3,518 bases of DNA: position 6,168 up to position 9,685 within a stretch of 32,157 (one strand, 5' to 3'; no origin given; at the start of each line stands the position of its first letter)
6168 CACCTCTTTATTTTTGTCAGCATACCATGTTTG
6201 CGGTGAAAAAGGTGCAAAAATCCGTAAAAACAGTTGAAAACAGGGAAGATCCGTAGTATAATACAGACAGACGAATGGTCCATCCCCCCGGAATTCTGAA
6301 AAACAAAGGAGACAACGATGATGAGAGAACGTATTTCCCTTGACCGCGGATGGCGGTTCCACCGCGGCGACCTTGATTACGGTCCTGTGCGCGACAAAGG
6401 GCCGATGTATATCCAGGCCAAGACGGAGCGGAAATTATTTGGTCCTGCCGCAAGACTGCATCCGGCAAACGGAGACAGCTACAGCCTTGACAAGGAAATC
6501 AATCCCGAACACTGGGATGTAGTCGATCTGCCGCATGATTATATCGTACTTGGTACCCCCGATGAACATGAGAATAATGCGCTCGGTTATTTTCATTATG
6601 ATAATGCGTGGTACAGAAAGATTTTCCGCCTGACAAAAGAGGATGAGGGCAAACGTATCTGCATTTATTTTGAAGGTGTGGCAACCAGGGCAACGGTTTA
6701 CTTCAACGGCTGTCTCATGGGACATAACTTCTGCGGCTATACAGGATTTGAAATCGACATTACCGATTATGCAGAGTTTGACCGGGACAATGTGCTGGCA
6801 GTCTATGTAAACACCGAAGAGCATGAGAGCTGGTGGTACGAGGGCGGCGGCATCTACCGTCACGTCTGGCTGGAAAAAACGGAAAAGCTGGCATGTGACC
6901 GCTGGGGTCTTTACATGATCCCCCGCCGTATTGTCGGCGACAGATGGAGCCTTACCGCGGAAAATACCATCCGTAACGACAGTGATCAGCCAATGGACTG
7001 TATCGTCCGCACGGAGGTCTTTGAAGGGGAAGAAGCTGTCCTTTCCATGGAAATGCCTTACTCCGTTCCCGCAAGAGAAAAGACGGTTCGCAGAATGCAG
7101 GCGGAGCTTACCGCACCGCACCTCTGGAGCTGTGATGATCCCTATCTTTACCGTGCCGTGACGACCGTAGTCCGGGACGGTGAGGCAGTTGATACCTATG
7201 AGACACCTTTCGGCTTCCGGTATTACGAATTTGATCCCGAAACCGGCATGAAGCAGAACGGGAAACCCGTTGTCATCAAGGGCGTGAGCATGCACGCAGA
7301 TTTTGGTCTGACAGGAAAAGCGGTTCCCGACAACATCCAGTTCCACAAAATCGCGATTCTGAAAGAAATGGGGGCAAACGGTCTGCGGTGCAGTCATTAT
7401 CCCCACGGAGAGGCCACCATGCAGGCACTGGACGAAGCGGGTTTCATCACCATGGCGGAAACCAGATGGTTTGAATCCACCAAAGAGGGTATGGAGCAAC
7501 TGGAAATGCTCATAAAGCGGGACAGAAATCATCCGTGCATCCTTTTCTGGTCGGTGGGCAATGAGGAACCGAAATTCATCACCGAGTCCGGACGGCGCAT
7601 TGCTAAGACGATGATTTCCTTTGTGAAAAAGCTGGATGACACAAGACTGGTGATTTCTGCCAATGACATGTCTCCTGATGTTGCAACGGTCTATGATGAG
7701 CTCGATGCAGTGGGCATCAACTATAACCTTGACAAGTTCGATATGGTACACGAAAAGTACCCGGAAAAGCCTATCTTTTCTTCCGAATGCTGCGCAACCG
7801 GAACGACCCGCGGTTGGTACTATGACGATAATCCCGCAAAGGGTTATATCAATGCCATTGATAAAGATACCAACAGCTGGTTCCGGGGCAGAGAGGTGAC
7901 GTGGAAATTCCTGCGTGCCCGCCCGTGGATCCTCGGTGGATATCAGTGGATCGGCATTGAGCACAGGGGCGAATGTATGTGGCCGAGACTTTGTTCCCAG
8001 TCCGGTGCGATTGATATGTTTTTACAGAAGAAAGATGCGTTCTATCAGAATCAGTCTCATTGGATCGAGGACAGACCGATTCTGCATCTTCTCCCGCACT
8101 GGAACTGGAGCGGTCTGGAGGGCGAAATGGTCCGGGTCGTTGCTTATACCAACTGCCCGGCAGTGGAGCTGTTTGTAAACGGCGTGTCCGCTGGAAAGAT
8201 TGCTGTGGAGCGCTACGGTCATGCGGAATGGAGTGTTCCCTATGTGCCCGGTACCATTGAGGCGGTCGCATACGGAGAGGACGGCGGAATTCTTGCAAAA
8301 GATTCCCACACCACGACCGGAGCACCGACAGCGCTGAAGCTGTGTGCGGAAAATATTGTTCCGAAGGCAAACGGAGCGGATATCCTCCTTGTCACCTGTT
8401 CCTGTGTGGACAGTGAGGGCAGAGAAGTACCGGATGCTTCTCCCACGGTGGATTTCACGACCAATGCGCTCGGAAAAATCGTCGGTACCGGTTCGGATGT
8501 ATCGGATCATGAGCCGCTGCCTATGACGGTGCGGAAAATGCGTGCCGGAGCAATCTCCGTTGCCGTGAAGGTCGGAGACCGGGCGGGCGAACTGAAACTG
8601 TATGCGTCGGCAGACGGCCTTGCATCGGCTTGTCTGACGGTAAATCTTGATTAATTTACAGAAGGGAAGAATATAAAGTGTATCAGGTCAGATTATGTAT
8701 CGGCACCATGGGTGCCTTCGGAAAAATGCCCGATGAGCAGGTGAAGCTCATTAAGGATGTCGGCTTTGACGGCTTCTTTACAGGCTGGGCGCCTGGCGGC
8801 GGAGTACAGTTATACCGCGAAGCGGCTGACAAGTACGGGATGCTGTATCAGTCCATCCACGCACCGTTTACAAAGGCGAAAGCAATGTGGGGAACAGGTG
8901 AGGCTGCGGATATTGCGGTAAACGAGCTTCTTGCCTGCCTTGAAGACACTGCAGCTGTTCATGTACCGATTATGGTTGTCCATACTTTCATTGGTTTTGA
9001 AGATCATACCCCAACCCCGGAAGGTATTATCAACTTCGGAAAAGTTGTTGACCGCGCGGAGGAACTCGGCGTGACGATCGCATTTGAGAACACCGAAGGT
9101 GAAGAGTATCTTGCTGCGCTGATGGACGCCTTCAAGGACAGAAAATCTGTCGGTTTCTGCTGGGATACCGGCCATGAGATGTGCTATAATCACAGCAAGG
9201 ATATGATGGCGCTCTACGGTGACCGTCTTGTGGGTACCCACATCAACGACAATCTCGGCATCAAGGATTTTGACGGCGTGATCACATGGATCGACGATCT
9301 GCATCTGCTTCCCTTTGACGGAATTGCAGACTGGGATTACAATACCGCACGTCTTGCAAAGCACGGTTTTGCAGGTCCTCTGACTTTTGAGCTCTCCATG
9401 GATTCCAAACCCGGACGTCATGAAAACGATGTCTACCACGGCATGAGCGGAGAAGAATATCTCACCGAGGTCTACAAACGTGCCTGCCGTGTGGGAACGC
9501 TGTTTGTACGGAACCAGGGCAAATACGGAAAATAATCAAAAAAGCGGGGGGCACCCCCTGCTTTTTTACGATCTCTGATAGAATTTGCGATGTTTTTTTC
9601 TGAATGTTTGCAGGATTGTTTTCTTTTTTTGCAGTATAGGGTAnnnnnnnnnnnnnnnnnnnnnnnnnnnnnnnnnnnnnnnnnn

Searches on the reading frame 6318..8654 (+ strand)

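Call 12: search_protein_families(library=pfam, proteins=[window:6318-8654:+], max_evalue=0.001)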
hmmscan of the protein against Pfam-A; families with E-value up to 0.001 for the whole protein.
window:6318-8654:+ (778 aa): 6 families
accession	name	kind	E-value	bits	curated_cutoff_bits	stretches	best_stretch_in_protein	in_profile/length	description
PF02836.23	Glyco_hydro_2_C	-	2e-30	106.4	21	2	313-383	10-80/302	Glycosyl hydrolases family 2, TIM barrel domain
PF16355.11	DUF4982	-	1.1e-18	67.3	23.9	1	602-656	1-57/61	Domain of unknown function (DUF4982)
PF18565.7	Glyco_hydro2_C5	-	1.2e-16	60.9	32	1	673-772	1-101/103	Glycoside hydrolase family 2 C-terminal domain 5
PF00703.27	Glyco_hydro_2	-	2.9e-15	57.4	23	1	208-301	16-109/109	Glycosyl hydrolases family 2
PF02837.24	Glyco_hydro_2_N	-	1e-11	45.5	28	1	95-187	65-167/169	Glycosyl hydrolases family 2, sugar binding domain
PF22666.2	Glyco_hydro_2_N2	-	5.7e-08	33.4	27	1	88-166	41-119/167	Glycosyl hydrolase 2 galactose-binding domain-like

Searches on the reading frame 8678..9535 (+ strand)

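Call 12: search_protein_families(library=pfam, proteins=[window:8678-9535:+], max_evalue=0.001)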
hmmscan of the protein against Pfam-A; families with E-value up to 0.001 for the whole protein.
window:8678-9535:+ (285 aa): 1 family
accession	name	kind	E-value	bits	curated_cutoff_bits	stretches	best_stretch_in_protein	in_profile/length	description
PF01261.30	AP_endonuc_2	-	2.4e-24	86.9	31.1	1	23-246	2-234/249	Xylose isomerase-like TIM barrel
